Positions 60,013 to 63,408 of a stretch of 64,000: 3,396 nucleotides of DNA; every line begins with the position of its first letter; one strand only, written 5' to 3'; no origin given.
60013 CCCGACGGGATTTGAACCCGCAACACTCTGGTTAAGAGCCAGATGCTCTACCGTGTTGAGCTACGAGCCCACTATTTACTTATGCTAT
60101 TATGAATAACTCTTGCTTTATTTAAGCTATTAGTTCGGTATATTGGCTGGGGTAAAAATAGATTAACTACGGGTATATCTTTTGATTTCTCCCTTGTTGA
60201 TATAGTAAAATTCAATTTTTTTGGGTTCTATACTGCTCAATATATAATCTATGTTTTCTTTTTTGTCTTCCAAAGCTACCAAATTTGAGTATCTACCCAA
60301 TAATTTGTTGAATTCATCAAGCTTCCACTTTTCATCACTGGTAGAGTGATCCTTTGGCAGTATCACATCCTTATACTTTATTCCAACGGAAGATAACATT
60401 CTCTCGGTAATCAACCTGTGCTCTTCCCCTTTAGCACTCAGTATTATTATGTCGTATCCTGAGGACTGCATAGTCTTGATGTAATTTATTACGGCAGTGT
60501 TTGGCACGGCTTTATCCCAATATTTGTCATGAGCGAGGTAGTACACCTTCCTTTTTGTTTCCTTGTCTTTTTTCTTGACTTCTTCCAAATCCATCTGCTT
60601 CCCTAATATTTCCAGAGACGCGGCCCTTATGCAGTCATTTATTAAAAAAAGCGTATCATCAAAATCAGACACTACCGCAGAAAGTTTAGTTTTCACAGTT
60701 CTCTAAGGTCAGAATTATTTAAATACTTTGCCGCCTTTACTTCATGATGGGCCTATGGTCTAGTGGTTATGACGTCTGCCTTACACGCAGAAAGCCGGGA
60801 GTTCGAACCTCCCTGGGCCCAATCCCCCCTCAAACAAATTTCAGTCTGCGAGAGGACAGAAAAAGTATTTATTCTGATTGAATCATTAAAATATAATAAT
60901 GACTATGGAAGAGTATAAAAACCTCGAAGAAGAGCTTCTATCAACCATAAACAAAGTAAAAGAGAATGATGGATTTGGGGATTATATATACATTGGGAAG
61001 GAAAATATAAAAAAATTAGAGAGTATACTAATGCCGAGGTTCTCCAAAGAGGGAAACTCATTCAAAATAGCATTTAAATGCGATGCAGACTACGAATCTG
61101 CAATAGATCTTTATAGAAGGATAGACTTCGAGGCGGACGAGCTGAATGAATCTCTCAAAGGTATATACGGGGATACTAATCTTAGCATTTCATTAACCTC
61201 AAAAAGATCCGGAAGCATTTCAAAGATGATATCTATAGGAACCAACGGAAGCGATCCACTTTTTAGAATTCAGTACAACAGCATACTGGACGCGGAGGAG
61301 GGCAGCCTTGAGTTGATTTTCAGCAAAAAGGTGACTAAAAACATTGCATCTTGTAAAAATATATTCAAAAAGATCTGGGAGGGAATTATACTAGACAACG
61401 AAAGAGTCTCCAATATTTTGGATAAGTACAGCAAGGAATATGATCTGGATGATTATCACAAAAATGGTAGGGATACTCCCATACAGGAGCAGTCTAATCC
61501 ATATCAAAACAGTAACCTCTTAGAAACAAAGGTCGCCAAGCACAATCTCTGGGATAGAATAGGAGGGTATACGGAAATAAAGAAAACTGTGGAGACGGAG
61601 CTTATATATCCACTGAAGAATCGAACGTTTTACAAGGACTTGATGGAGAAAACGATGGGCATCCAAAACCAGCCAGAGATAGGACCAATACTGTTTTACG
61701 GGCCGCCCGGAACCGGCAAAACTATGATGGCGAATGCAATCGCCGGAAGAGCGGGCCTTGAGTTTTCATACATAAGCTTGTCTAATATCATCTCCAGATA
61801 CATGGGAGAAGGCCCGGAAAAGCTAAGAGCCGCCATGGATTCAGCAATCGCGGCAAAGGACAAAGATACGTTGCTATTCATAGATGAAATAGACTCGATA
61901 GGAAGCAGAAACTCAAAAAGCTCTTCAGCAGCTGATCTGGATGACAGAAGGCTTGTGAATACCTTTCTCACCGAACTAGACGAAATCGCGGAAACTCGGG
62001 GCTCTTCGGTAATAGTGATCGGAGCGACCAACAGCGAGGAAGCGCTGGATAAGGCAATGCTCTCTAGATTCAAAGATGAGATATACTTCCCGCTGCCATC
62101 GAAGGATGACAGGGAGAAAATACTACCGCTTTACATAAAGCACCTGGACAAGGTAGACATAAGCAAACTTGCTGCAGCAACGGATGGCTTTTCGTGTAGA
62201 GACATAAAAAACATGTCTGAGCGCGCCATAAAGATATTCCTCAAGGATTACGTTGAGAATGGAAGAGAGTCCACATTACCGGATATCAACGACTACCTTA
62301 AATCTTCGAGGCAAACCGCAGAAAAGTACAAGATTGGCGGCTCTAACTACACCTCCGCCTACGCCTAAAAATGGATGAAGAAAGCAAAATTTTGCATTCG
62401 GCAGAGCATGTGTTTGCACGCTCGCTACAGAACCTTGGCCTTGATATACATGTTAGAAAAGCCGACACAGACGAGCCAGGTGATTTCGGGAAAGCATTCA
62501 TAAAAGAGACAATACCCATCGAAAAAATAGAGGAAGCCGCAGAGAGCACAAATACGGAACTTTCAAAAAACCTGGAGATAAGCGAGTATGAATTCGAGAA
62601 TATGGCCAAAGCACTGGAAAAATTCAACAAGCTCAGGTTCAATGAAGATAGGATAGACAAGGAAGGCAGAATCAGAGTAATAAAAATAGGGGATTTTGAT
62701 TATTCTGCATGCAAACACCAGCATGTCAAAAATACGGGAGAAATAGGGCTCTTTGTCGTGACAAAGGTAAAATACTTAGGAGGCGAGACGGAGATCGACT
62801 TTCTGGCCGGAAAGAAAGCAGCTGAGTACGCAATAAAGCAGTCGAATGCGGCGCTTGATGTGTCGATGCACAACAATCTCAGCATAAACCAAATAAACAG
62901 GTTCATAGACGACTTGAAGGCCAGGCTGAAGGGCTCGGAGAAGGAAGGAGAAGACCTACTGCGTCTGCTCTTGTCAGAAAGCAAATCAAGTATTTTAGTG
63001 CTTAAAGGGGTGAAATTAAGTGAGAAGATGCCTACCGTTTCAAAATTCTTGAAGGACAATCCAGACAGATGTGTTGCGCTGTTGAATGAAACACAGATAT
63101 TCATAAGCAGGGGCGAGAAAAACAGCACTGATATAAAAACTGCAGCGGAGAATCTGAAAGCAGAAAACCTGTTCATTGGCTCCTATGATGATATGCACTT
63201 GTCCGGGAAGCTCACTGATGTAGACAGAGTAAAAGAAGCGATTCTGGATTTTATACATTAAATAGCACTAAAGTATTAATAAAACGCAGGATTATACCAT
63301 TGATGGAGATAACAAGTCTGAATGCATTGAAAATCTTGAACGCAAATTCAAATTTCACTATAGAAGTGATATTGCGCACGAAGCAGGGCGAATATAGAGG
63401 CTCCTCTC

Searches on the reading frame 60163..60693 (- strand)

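Call 18: search_protein_families(library=pfam, proteins=[window:60163-60693:-], max_evalue=0.0001)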
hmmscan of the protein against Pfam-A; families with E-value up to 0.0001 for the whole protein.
window:60163-60693:- (176 aa): 2 families
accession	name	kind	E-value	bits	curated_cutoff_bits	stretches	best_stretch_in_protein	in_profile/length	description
PF11019.14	DUF2608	-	2.5e-07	30.9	22.6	1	7-115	21-134/244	Protein of unknown function (DUF2608)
PF25109.1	HAD_PNKP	-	2.8e-05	24.7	27.6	1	46-148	16-125/143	Polynucleotide kinase PNKP phosphatase domain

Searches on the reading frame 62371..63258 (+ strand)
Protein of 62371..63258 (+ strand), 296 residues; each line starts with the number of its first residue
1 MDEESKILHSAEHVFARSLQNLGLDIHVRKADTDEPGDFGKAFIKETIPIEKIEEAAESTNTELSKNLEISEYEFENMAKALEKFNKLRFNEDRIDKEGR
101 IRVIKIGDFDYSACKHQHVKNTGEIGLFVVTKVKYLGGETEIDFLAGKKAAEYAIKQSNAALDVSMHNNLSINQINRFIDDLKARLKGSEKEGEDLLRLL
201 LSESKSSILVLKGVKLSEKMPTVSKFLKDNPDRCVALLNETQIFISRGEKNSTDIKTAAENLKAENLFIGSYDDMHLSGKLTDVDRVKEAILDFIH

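Call 18: search_protein_families(library=pfam, proteins=[window:62371-63258:+], max_evalue=0.0001)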
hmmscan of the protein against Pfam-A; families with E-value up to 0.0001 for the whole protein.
window:62371-63258:+ (296 aa): 1 family
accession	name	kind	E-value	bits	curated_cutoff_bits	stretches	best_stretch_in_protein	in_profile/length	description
PF07973.19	tRNA_SAD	-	8.1e-10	39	24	1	101-133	1-33/44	Threonyl and Alanyl tRNA synthetase second additional domain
